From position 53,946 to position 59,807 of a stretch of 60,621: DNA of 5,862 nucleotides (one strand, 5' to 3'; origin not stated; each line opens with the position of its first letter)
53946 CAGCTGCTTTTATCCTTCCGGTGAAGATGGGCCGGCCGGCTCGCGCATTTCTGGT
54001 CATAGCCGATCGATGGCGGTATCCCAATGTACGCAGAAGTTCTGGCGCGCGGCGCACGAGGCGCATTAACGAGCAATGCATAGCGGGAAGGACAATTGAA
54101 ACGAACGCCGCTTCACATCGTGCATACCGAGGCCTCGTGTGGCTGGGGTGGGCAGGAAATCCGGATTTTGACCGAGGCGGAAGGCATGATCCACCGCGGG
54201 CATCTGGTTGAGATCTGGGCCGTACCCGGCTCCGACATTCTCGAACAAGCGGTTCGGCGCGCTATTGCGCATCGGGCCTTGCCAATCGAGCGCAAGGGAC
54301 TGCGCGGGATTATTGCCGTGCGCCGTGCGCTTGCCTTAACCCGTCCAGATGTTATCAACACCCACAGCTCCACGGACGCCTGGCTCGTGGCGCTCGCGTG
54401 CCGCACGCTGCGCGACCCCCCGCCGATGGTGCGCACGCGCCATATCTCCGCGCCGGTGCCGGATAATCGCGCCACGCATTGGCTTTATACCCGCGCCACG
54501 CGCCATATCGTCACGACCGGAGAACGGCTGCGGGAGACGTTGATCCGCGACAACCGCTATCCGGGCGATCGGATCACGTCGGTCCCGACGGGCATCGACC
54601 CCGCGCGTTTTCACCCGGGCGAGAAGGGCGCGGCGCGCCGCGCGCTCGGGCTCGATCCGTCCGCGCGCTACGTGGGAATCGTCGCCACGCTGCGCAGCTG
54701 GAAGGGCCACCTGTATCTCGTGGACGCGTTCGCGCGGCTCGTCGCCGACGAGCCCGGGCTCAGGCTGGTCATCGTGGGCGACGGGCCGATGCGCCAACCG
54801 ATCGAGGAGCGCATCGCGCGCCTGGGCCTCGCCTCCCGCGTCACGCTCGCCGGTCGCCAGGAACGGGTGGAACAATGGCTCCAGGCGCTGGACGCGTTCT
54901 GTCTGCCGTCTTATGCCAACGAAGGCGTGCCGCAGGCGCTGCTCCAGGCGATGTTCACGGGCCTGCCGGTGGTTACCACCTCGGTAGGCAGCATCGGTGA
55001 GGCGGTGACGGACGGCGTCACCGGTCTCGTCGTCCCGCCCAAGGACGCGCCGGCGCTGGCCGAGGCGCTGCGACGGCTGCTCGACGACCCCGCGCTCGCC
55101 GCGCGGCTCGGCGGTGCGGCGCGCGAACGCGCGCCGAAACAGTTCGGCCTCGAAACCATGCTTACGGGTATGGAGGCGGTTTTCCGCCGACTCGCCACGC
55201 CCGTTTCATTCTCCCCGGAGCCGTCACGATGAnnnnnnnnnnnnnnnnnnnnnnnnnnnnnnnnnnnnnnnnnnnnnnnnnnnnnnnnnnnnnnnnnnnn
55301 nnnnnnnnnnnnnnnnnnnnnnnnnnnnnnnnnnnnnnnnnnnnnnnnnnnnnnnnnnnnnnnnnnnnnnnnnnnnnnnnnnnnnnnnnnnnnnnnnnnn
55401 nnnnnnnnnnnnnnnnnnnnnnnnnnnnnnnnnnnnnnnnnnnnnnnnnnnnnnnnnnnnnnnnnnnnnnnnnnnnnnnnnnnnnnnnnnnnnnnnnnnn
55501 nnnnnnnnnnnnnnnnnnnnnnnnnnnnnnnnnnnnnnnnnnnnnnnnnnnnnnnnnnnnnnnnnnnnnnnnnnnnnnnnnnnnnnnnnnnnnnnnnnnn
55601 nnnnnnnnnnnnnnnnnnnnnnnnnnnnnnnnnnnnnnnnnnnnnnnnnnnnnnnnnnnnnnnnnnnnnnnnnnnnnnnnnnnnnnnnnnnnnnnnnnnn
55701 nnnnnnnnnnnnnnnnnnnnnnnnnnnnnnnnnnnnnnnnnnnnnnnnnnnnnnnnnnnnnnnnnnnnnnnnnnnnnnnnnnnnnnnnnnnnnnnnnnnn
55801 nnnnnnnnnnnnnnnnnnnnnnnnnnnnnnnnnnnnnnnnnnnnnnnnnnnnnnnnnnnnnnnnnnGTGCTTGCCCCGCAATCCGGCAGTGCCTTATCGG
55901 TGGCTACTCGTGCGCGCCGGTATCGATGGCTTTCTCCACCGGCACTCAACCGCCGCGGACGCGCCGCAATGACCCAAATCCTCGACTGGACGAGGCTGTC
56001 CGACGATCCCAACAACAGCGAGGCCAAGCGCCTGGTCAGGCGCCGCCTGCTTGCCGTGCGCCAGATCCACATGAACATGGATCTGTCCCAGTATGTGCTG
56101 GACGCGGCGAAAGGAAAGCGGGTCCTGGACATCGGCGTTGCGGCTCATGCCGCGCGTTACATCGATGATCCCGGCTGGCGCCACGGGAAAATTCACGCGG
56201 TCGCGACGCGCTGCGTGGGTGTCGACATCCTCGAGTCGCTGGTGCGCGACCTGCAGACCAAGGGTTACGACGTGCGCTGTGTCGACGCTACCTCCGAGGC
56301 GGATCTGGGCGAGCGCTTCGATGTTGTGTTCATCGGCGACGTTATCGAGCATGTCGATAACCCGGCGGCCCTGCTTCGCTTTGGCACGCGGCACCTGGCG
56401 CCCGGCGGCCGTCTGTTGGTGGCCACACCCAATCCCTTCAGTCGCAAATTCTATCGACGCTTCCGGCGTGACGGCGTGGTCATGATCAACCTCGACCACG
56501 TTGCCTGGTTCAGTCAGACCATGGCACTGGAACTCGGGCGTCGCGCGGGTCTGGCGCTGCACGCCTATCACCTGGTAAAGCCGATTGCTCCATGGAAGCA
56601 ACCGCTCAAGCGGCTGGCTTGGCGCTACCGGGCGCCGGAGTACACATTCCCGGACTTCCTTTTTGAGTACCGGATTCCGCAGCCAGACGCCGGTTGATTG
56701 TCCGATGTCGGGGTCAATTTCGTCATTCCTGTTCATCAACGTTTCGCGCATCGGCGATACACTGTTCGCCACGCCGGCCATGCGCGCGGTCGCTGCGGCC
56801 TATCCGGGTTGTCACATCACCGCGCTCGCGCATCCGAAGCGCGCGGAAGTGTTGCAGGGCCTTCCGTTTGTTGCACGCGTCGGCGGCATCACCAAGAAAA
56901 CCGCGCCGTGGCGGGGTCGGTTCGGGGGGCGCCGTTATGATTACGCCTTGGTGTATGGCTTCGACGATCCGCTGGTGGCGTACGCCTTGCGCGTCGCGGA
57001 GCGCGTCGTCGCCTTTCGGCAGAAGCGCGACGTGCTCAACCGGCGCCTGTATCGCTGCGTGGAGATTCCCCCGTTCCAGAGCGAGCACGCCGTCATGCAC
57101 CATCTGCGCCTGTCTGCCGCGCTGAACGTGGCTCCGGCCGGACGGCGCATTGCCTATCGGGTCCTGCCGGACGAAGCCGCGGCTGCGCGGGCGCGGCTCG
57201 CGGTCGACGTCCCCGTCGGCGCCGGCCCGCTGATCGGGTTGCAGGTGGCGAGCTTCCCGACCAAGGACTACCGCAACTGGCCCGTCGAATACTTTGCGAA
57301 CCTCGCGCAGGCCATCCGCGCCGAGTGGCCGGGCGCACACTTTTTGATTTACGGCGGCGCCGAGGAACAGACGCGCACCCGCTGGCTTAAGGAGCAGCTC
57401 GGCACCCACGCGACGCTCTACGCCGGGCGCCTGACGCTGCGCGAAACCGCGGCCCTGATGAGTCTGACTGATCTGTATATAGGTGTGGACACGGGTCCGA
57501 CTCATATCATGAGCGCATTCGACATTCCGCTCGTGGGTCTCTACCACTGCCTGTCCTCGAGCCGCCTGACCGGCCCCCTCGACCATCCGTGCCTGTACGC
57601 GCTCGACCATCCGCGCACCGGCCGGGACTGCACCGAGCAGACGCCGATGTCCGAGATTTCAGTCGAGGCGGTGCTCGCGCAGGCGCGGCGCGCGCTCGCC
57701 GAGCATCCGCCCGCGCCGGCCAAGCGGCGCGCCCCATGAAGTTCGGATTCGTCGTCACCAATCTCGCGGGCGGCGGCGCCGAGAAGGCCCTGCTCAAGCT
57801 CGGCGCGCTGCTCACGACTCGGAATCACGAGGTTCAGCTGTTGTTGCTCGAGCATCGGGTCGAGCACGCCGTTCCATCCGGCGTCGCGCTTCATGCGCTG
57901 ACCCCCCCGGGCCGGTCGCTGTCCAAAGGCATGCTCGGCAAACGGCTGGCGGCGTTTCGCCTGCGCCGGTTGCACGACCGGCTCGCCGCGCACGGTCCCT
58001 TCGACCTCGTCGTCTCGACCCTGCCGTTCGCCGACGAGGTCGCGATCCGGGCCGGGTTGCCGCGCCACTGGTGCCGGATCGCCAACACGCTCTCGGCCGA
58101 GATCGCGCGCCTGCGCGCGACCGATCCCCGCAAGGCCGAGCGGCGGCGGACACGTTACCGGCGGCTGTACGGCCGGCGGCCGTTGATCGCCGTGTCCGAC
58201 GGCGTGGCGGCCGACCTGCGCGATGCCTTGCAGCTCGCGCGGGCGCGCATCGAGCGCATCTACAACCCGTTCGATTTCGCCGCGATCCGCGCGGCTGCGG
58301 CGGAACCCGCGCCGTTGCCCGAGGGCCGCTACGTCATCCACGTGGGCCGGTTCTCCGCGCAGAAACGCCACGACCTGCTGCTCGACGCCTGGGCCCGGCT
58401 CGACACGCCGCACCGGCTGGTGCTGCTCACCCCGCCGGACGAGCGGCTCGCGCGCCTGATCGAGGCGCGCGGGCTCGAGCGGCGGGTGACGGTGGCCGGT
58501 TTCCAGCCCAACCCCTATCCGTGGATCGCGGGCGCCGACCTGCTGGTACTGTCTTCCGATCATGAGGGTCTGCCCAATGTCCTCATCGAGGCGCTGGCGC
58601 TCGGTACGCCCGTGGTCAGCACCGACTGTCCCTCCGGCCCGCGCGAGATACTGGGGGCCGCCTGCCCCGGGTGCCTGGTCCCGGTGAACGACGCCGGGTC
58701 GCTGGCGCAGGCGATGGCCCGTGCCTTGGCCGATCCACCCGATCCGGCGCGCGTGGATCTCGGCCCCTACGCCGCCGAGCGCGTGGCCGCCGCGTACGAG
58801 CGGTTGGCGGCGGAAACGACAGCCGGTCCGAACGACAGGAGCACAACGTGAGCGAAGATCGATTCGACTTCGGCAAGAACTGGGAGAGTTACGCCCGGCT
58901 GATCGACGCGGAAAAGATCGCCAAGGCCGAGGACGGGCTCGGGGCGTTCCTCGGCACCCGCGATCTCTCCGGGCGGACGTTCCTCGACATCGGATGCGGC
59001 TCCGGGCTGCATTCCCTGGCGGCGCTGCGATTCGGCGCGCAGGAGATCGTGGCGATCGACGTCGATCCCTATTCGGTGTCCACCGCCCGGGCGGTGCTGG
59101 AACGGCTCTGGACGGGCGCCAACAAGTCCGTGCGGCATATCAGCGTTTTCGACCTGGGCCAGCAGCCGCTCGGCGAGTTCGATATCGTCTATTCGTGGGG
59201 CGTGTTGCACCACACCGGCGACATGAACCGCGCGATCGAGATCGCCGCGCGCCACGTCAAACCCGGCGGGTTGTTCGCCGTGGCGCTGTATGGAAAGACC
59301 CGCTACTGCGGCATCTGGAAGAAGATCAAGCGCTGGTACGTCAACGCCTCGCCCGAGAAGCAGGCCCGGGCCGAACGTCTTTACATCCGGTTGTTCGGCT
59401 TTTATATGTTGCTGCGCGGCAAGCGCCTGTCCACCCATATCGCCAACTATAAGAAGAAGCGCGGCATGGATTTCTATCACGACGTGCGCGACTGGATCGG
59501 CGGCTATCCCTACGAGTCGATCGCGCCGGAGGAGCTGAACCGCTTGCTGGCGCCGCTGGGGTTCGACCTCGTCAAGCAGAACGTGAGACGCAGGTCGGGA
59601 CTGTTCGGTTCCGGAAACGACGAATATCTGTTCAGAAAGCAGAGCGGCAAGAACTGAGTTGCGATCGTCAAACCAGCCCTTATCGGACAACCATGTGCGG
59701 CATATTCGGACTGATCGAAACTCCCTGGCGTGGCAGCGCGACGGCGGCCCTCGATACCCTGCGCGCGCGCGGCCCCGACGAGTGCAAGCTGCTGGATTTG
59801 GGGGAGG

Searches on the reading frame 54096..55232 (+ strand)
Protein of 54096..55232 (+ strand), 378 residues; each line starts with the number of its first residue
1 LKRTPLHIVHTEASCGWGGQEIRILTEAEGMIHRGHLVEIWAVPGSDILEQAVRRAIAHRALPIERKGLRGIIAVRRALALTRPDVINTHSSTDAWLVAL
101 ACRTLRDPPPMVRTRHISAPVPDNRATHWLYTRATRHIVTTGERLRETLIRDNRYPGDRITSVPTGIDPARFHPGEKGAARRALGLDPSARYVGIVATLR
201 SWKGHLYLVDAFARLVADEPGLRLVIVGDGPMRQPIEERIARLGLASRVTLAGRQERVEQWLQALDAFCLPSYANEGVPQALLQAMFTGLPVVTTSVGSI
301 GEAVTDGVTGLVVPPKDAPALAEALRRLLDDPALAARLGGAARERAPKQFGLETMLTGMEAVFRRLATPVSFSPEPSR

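Call 81: search_protein_families(library=pfam, proteins=[window:54096-55232:+])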
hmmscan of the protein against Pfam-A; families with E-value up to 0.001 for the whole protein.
window:54096-55232:+ (378 aa): 5 families
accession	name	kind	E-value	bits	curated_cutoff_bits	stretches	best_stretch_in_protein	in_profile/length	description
PF13692.12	Glyco_trans_1_4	-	6.2e-38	130.7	27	1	191-331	2-142/142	Glycosyl transferases group 1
PF00534.26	Glycos_transf_1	-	6.3e-38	130.4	26.4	1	180-345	5-172/172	Glycosyl transferases group 1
PF13439.12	Glyco_transf_4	-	1.4e-20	74.5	28.5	1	17-171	1-170/170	Glycosyltransferase Family 4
PF13579.12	Glyco_trans_4_4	-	1e-09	39.3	29.7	1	18-166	1-158/158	Glycosyl transferase 4-like domain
PF13524.12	Glyco_trans_1_2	-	0.00011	22.6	25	1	217-350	10-133/144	Glycosyl transferase-like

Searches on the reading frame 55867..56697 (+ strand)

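Call 81: search_protein_families(library=pfam, proteins=[window:55867-56697:+])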
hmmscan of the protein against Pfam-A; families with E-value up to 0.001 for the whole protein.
window:55867-56697:+ (276 aa): 5 families
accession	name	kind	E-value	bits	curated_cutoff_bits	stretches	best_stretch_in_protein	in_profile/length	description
PF13489.12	Methyltransf_23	-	5.9e-15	55.8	27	1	76-232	15-162/164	Methyltransferase domain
PF08241.18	Methyltransf_11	-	3.3e-09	37.7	21.2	1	112-185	17-95/95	Methyltransferase domain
PF08242.18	Methyltransf_12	-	6.1e-08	33.7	30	1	115-183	22-98/98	Methyltransferase domain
PF13847.12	Methyltransf_31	-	5.9e-05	23.2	27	1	82-189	3-113/145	Methyltransferase domain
PF13649.12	Methyltransf_25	-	9.9e-05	23.4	27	1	113-181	21-97/97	Methyltransferase domain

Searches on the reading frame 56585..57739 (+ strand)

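Call 81: search_protein_families(library=pfam, proteins=[window:56585-57739:+])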
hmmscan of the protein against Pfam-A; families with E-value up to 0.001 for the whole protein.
window:56585-57739:+ (384 aa): 1 family
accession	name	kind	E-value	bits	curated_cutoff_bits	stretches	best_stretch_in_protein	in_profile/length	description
PF01075.23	Glyco_transf_9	-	1.6e-16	60.8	22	1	166-333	61-221/247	Glycosyltransferase family 9 (heptosyltransferase)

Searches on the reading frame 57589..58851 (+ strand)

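Call 81: search_protein_families(library=pfam, proteins=[window:57589-58851:+])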
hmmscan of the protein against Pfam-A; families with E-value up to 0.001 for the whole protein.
window:57589-58851:+ (420 aa): 4 families
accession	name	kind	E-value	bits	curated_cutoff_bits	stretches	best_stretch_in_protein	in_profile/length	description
PF13692.12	Glyco_trans_1_4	-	7.9e-30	104.4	27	1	247-382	2-142/142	Glycosyl transferases group 1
PF00534.26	Glycos_transf_1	-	1.1e-28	100.4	26.4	1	245-397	14-171/172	Glycosyl transferases group 1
PF13439.12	Glyco_transf_4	-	9.1e-10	39.2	28.5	1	62-229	2-167/170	Glycosyltransferase Family 4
PF20706.3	GT4-conflict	-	1.6e-05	24.5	26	1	165-370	113-340/385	Family 4 Glycosyltransferase in conflict systems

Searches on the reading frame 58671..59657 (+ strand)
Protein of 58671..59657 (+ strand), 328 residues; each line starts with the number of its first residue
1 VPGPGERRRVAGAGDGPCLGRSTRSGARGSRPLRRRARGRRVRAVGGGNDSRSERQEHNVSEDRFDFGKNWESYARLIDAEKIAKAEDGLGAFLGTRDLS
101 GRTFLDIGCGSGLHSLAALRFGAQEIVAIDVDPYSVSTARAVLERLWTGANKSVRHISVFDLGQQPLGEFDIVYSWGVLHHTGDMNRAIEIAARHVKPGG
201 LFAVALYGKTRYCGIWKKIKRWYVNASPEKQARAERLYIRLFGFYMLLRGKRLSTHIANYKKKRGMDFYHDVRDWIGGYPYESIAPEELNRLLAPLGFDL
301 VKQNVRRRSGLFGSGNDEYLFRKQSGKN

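Call 81: search_protein_families(library=pfam, proteins=[window:58671-59657:+])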
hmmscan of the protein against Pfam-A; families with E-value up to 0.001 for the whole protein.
window:58671-59657:+ (328 aa): 9 families
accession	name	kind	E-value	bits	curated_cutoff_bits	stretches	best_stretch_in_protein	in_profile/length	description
PF08241.18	Methyltransf_11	-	7.5e-16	59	21.2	1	105-203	1-94/95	Methyltransferase domain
PF13489.12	Methyltransf_23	-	3.9e-15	56.4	27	1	92-222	14-132/164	Methyltransferase domain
PF13649.12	Methyltransf_25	-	1.4e-14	55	27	1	105-200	2-97/97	Methyltransferase domain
PF08242.18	Methyltransf_12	-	1.6e-14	54.8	30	1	105-202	1-98/98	Methyltransferase domain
PF13847.12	Methyltransf_31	-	3.5e-13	49.9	27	1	100-208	3-113/145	Methyltransferase domain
PF06325.19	PrmA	-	1.5e-12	48.1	22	1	95-204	156-258/296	Ribosomal protein L11 methyltransferase (PrmA)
PF08003.17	Methyltransf_9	-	1e-08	35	23.8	1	98-182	113-195/315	Protein of unknown function (DUF1698)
PF05175.20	MTS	-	3.4e-05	24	23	1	101-209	32-143/170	Methyltransferase small domain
PF02353.26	CMAS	-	0.00019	21.3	27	1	100-204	62-164/273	Mycolic acid cyclopropane synthetase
